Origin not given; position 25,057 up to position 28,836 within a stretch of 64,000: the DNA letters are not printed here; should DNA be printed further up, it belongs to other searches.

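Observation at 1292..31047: Repeated secreted two-gene cassette: giant HEXXH peptidase-like protein plus non-catalytic FGE/C-lectin-fold partner (best candidate for an undescribed system)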

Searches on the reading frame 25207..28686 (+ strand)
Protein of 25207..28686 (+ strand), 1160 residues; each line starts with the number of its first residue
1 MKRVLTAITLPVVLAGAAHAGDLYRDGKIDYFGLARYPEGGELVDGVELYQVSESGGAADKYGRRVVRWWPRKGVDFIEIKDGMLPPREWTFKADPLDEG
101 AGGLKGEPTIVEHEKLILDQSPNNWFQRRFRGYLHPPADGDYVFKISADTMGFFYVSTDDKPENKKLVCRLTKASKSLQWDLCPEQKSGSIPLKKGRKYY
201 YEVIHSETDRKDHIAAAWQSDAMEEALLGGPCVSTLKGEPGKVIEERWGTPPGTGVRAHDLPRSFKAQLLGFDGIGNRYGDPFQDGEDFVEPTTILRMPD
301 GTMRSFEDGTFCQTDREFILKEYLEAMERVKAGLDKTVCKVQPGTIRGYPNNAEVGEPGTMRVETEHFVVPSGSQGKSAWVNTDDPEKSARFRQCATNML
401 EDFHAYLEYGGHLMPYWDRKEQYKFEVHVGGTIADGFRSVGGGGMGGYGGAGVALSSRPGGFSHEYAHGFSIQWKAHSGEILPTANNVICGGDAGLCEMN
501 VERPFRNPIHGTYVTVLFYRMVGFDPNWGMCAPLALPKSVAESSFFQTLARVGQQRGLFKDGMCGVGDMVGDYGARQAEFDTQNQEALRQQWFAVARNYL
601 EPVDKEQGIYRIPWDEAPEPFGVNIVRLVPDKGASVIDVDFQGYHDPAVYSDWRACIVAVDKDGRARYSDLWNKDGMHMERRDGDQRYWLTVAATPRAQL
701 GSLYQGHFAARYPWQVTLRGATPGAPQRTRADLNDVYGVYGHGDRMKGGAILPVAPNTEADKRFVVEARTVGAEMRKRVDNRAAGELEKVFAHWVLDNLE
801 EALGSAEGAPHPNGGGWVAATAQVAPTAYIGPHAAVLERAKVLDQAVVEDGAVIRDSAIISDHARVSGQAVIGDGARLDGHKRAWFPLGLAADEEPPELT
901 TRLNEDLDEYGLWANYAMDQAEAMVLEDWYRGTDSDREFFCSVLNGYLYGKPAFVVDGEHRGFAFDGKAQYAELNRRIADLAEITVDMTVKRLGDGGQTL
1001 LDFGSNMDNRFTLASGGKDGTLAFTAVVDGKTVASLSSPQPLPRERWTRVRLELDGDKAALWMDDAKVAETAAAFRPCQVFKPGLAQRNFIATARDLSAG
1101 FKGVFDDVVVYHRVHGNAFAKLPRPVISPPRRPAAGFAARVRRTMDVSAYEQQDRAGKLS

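Call 7: find_homologous_proteins(query=window:25207-28686:+, max_evalue=0.00001)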
Query window:25207-28686:+ (1160 aa): 89 proteins with E <= 0.00001 among 8000 candidates.
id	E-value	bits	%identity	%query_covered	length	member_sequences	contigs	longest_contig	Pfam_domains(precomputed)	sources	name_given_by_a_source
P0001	0.0e+0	2733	100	100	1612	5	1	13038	PF19527.5,PF07691.18,PF13385.14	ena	-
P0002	0.0e+0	1654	63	100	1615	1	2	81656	PF19527.5,PF13385.14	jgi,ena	-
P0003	0.0e+0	1605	62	100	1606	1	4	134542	PF19527.5,PF13385.14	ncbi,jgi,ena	-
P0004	0.0e+0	1543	59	100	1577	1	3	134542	PF19527.5,PF07691.18,PF13385.14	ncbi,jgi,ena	-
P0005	0.0e+0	1468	57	100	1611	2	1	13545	PF19527.5,PF13385.14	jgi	-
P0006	0.0e+0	1465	57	100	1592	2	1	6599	PF19527.5,PF07691.18,PF13385.14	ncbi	-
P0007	0.0e+0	1422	56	98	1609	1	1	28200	PF19527.5,PF07691.18,PF13385.14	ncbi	-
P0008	0.0e+0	1340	54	98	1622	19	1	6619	PF19527.5,PF13385.14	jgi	jgi:hypothetical protein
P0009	0.0e+0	1297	52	99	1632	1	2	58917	PF19527.5,PF07691.18,PF13385.14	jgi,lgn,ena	-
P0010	0.0e+0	1288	59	78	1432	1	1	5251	PF19527.5,PF13385.14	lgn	-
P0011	0.0e+0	1281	59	78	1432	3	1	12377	PF19527.5,PF13385.14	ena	-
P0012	0.0e+0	1263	53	97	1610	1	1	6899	PF19527.5,PF07691.18,PF13385.14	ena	-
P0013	0.0e+0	1260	59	78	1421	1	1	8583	PF19527.5,PF13385.14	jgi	jgi:hypothetical protein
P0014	0.0e+0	1256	59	78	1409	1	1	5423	PF19527.5,PF13385.14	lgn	-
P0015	0.0e+0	1030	50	77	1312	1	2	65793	PF19527.5,PF13385.14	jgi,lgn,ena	-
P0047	6.4e-244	831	44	76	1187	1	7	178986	PF19527.5,PF13385.14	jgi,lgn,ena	-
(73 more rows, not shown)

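Call 9: find_related_loci(query=A1, collection=genome_contigs, flank=10000)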
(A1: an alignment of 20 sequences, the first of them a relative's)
Query A1 (1612 aa) in genome_contigs; peptide patterns used: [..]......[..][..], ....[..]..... (x = any residue, [..] = any of these).
445 stretches matched a pattern; 396 encode a relative of the query (tblastn E <= 1e-3); the best 80 are kept; 74 distinct loci.
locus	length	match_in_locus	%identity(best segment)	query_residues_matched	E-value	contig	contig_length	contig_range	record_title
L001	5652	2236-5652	72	1-1137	0e+0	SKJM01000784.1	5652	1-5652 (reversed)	MAG: Planctomycetales bacterium isolate CSSed162cmA_102R1 CSSed16-2cmA-71171, whole genome shotgun sequence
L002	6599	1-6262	51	1-1609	0e+0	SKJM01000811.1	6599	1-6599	MAG: Planctomycetales bacterium isolate CSSed162cmA_102R1 CSSed16-2cmA-54143, whole genome shotgun sequence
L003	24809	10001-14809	57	1-1610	0e+0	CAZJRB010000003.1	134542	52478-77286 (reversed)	MAG TPA_asm: uncultured Planctomycetaceae bacterium isolate binchicken_co334_128 genome assembly, contig: NODE_131_lengt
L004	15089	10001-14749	49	30-1609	0e+0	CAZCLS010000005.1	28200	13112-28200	MAG TPA_asm: uncultured bacterium isolate SRP178699_co1_462 genome assembly, contig: NODE_1829_length_28200_cov_5.931817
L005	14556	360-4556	56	11-1609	0e+0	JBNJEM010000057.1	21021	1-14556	MAG: Planctomycetota bacterium isolate Y23_14dBSd3.bin.101 NODE_1527_length_21021_cov_5.882373, whole genome shotgun seq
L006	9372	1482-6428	38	4-1609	0e+0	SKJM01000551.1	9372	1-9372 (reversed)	MAG: Planctomycetales bacterium isolate CSSed162cmA_102R1 CSSed16-2cmA-28560, whole genome shotgun sequence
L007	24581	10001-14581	38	30-1611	0e+0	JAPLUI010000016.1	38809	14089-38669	MAG: Verrucomicrobia bacterium isolate LacPavin_0419_WC70L_MAG_62_22 LacPavin_0419_WC70L_scaffold_246794, whole genome s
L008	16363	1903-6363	42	30-1609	0e+0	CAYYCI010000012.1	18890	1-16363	MAG TPA_asm: uncultured Planctomycetota bacterium isolate binchicken_co256_285 genome assembly, contig: NODE_6136_length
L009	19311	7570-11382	40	30-1340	0e+0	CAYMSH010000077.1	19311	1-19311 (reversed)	MAG TPA_asm: uncultured Planctomycetaceae bacterium isolate binchicken_co141_31 genome assembly, contig: NODE_12318_leng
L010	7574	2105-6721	37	25-1611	0e+0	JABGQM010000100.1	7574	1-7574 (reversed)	MAG: Verrucomicrobia bacterium isolate co234_bin56 co234_bin56_Ctg100, whole genome shotgun sequence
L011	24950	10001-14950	36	2-1609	0e+0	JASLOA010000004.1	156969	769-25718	MAG: Kiritimatiellia bacterium isolate Arabian11_MAG_24 c_000000102092, whole genome shotgun sequence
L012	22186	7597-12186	38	30-1611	0e+0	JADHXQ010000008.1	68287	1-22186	MAG: Phycisphaerae bacterium isolate BS750m-G57 BS-750m-C207, whole genome shotgun sequence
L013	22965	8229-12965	39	4-1611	0e+0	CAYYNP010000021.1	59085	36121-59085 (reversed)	MAG TPA_asm: uncultured Planctomycetaceae bacterium isolate SRP077602_co5_509 genome assembly, contig: NODE_2373_length_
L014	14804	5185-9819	38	30-1611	0e+0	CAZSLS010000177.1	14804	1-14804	MAG TPA_asm: uncultured Planctomycetaceae bacterium isolate SRP260945_co1_237 genome assembly, contig: NODE_6669_length_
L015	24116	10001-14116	37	30-1609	0e+0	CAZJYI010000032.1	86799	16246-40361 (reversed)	MAG TPA_asm: uncultured Victivallales bacterium isolate binchicken_co97_160 genome assembly, contig: NODE_860_length_867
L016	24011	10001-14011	40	2-1609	0e+0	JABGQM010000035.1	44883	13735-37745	MAG: Verrucomicrobia bacterium isolate co234_bin56 co234_bin56_Ctg35, whole genome shotgun sequence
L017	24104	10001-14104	36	1-1609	0e+0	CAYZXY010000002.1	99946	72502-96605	MAG TPA_asm: uncultured Pirellulales bacterium isolate SRP141376_co3_268 genome assembly, contig: NODE_371_length_99946_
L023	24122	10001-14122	36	1-1609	0e+0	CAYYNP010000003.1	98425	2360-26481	MAG TPA_asm: uncultured Planctomycetaceae bacterium isolate SRP077602_co5_509 genome assembly, contig: NODE_734_length_9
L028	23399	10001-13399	46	30-1610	0e+0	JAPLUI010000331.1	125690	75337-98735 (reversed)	MAG: Verrucomicrobia bacterium isolate LacPavin_0419_WC70L_MAG_62_22 LacPavin_0419_WC70L_scaffold_252564, whole genome s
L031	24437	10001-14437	32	1-1609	4e-164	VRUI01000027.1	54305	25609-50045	MAG: Planctomycetota bacterium isolate MohnsGC08_bin187 NODE_27_length_54305_cov_37.616010, whole genome shotgun sequenc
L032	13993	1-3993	32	274-1609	1e-162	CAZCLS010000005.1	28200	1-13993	MAG TPA_asm: uncultured bacterium isolate SRP178699_co1_462 genome assembly, contig: NODE_1829_length_28200_cov_5.931817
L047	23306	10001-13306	34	30-1232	8e-134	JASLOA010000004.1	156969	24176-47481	MAG: Kiritimatiellia bacterium isolate Arabian11_MAG_24 c_000000102092, whole genome shotgun sequence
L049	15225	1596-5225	32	62-1345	5e-132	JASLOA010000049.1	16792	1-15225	MAG: Kiritimatiellia bacterium isolate Arabian11_MAG_24 c_000001546731, whole genome shotgun sequence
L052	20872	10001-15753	31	29-1299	5e-138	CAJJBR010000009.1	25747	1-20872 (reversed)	MAG: Akkermansiaceae bacterium isolate FRAM18_bin328 genome assembly, contig: FRAM18_bin328-9, whole genome shotgun sequ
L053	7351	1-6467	33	265-1348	6e-130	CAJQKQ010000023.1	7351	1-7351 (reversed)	MAG: uncultured Verrucomicrobiales bacterium isolate 0.2_20180515_Bin_54_1 genome assembly, contig: c_000000013616, whol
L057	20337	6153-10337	37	1-1611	0e+0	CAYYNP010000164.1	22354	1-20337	MAG TPA_asm: uncultured Planctomycetaceae bacterium isolate SRP077602_co5_509 genome assembly, contig: NODE_11430_length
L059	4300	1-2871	32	392-1299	9e-127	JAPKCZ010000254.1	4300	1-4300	MAG: Kiritimatiellae bacterium isolate ANT-77 NODE_6351_length_4300_cov_3.913781, whole genome shotgun sequence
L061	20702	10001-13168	36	1-1139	4e-152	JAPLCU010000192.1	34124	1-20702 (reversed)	MAG: Armatimonadota bacterium isolate LacPavin_0920_SED3_MAG_51_14 LacPavin_0920_SED3_scaffold_1365437, whole genome sho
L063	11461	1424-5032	39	3-1344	0e+0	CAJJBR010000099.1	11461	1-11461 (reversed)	MAG: Akkermansiaceae bacterium isolate FRAM18_bin328 genome assembly, contig: FRAM18_bin328-99, whole genome shotgun seq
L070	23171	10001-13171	31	30-1125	1e-111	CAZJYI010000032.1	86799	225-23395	MAG TPA_asm: uncultured Victivallales bacterium isolate binchicken_co97_160 genome assembly, contig: NODE_860_length_867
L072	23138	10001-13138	31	44-1125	1e-111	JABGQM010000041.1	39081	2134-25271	MAG: Verrucomicrobia bacterium isolate co234_bin56 co234_bin56_Ctg41, whole genome shotgun sequence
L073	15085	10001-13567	35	1-1319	2e-158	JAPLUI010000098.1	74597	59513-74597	MAG: Verrucomicrobia bacterium isolate LacPavin_0419_WC70L_MAG_62_22 LacPavin_0419_WC70L_scaffold_473978, whole genome s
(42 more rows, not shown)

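Call 20: search_solved_structures(query=A1, max_evalue=1)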
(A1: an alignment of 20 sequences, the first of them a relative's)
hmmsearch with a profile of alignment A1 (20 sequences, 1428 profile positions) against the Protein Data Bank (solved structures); distinct sequences matched with E-value up to 1: 234 (the best 60 are shown).
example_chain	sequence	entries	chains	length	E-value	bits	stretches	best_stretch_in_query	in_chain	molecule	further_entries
4qvs_A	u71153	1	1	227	1e-08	36.4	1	833-961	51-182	S-layer domain-containing protein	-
8qv2_Sc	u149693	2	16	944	7.2e-06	26.9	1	944-1326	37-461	Spindle pole body component 110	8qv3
6w08_A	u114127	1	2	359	3.4e-05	24.7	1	992-1228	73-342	Motility Associated Killing Factor E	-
6tao_A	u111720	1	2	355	3.9e-05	24.5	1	992-1225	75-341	Non-hemolytic enterotoxin lytic component L1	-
6ive_A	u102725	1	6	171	0.00019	22.2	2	686-723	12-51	Ferripyochelin-binding protein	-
6uxv_C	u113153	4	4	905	0.0004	21.1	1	998-1299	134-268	SWI/SNF chromatin-remodeling complex subunit SNF5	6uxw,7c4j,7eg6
7egm_C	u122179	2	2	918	0.00041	21.1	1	998-1299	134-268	SWI/SNF chromatin-remodeling complex subunit SNF5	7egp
4cgk_A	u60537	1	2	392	0.00046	20.9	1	1080-1322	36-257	SECRETED 45 KDA PROTEIN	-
4tko_B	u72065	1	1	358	0.00065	20.5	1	1041-1186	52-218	EmrA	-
3qo5_A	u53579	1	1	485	0.0015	19.3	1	1032-1162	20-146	Seryl-tRNA synthetase, cytoplasmic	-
3qne_A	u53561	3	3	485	0.0016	19.2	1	1032-1162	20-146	Seryl-tRNA synthetase, cytoplasmic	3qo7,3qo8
3qcw_A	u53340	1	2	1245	0.0017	19.1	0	855-936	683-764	Neurexin-1-alpha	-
8qae_A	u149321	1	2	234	0.0019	18.9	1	1086-1289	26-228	sc-apCC-6-SLLA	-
8qad_A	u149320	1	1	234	0.0023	18.6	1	1028-1179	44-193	sc-apCC-6-LLIA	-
7qcd_B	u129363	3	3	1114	0.0023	18.6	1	1029-1254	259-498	Structural maintenance of chromosomes protein 6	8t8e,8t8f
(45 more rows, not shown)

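Call 36: predict_structure(alignment_id=A2)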
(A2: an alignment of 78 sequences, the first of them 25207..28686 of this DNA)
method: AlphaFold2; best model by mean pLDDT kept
length: 1160 residues; sequences in the alignment: 78
mean_pLDDT: 89.6   pTM: 0.91
mean pLDDT of the five models: 89.6, 89.1, 88.7, 88.6, 87.2
residues with pLDDT >= 90: 841; 70-90: 218; 50-70: 82; < 50: 19
segments of 3 or more residues with pLDDT < 50: 1-3, 14-21, 935-938
pLDDT, mean of each block of 10 residues (from residue 1): 51 45 71 88 89 92 95 91 86 91 88 90 81 97 95 96 95 91 92 98 90 93 95 97 94 84 95 95 85 95 94 96 96 91 94 95 95 93 93 95 94 70 89 91 60 83 85 61 91 88 88 83 94 86 86 91 93 97 93 94 96 93 97 97 91 96 95 98 95 87 74 97 95 94 65 91 95 93 80 93 94 97 98 96 98 95 96 93 89 85 78 94 91 58 91 94 96 96 98 93 98 84 97 96 95 98 97 96 96 95 97 96 88 76 66 67
secondary structure, 60 per line:
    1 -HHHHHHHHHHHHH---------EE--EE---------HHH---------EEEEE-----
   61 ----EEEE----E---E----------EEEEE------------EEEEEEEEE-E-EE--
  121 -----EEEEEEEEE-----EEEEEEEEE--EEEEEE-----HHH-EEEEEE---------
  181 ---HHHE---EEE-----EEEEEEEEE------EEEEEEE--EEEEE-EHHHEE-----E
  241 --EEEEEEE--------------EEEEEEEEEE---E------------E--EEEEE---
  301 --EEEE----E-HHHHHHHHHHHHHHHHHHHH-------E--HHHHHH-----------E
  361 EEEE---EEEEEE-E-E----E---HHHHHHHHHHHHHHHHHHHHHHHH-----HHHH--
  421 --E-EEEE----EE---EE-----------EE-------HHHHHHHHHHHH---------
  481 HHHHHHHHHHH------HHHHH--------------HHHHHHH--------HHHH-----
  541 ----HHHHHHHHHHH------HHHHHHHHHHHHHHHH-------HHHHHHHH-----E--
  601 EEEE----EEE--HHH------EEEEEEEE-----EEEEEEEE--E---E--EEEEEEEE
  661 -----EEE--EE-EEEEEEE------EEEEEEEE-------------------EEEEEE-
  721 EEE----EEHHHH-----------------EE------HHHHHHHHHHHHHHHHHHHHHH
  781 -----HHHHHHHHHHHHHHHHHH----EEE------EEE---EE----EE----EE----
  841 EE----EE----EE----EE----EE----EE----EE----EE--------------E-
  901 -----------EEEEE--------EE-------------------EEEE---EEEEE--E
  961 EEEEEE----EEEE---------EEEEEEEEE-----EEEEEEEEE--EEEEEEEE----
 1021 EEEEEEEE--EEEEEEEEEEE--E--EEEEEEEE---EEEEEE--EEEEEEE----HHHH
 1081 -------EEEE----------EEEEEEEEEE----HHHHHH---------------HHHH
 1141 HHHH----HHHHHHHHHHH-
elements in order (helices of 4 or more, strands of 3 or more residues): H2-14 E51-55 E65-68 E88-92 E105-113 E126-134 E140-148 E151-156 E166-171 E191-193 E199-207 E214-220 E223-227 E243-249 E264-273 E293-297 E303-306 H313-332 H343-348 E360-364 E368-373 H386-409 H415-418 E425-428 H460-471 H481-491 H498-502 H517-523 H532-535 H545-555 H562-577 H585-592 E601-604 E609-611 E623-630 E636-643 E653-660 E666-668 E674-680 E687-694 E714-719 E721-723 H730-733 H759-780 H786-803 E808-810 E817-819 E912-916 E946-949 E953-957 E960-966 E971-974 E984-992 E998-1006 E1009-1016 E1021-1028 E1031-1041 E1047-1054 E1058-1063 E1066-1072 H1077-1080 E1088-1091 E1102-1111 H1116-1121 H1137-1144 H1149-1159

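Call 40: fold_search(model_id=the predicted structure, library=pdb)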
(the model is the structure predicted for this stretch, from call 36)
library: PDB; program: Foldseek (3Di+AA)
matches with E <= 10: 1845; with E <= 0.001: 391
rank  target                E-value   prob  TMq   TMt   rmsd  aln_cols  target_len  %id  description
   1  9oz8_C                1.1e-09  1.00  0.14  0.20  13.4       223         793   17  Cryo-EM structure of chicken NEL dimer bound with one human NICOL. (released 2026-02-25)
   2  9oz8_B                3.7e-09  1.00  0.13  0.19  14.1       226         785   18  Cryo-EM structure of chicken NEL dimer bound with one human NICOL. (released 2026-02-25)
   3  1za4                  8.2e-09  1.00  0.13  0.63   3.8       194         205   18  Crystal Structure of the Thrombospondin-1 N-terminal Domain in Complex with Arixtra (released 2006-01-24)
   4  2ags                  2.2e-08  1.00  0.13  0.23   5.4       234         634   15  Trypanosoma rangeli Sialidase in Complex with 2-Keto-3-deoxy-D-glycero-D-galacto-2,3-difluoro-nononic acid (2,3-difluoro (released 2005-11-22)
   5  2ouh_A                2.3e-08  1.00  0.13  0.63   5.5       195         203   18  Crystal structure of the Thrombospondin-1 N-terminal domain in complex with fractionated Heparin DP10 (released 2008-01-08)
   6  1z78                  2.5e-08  1.00  0.13  0.64   4.1       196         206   18  Crystal Structure of the Thrombospondin-1 N-terminal domain (released 2006-01-17)
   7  1n1s                  2.8e-08  1.00  0.13  0.23   5.9       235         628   15  Trypanosoma rangeli sialidase (released 2003-01-07)
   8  2a75                  3.1e-08  1.00  0.13  0.23   5.6       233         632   14  Trypanosoma rangeli Sialidase In Complex With 2,3- Difluorosialic Acid (Covalent Intermediate) (released 2005-11-22)
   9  2ouj                  3.7e-08  1.00  0.13  0.63   3.8       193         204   19  The crystal structure of the Thrombospondin-1 N-terminal domain in complex with fractionated Heparin DP8 (released 2008-01-08)
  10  1mz6                  3.7e-08  1.00  0.14  0.25   5.1       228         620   14  Trypanosoma rangeli sialidase in complex with the inhibitor DANA (released 2002-10-16)
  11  2erf                  4.1e-08  1.00  0.13  0.61   4.0       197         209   19  Crystal Structure of the Thrombospondin-1 N-terminal Domain at 1.45A Resolution (released 2006-01-17)
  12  2fhr                  6.0e-08  1.00  0.13  0.23   5.9       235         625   14  Trypanosoma Rangeli Sialidase In Complex With 2,3- Difluorosialic Acid (Covalent Intermediate) (released 2006-01-17)
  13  2es3_B                7.0e-08  1.00  0.13  0.61   4.4       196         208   18  Crystal Structure of Thrombospondin-1 N-terminal Domain in P1 Form at 1.85A Resolution (released 2006-10-31)
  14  3b69                  7.8e-08  1.00  0.14  0.24   5.1       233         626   12  T cruzi Trans-sialidase complex with benzoylated NANA derivative (released 2008-05-13)
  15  1s0i_A                8.2e-08  1.00  0.14  0.24   5.3       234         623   12  Trypanosoma cruzi trans-sialidase in complex with sialyl-lactose (Michaelis complex) (released 2004-05-18)
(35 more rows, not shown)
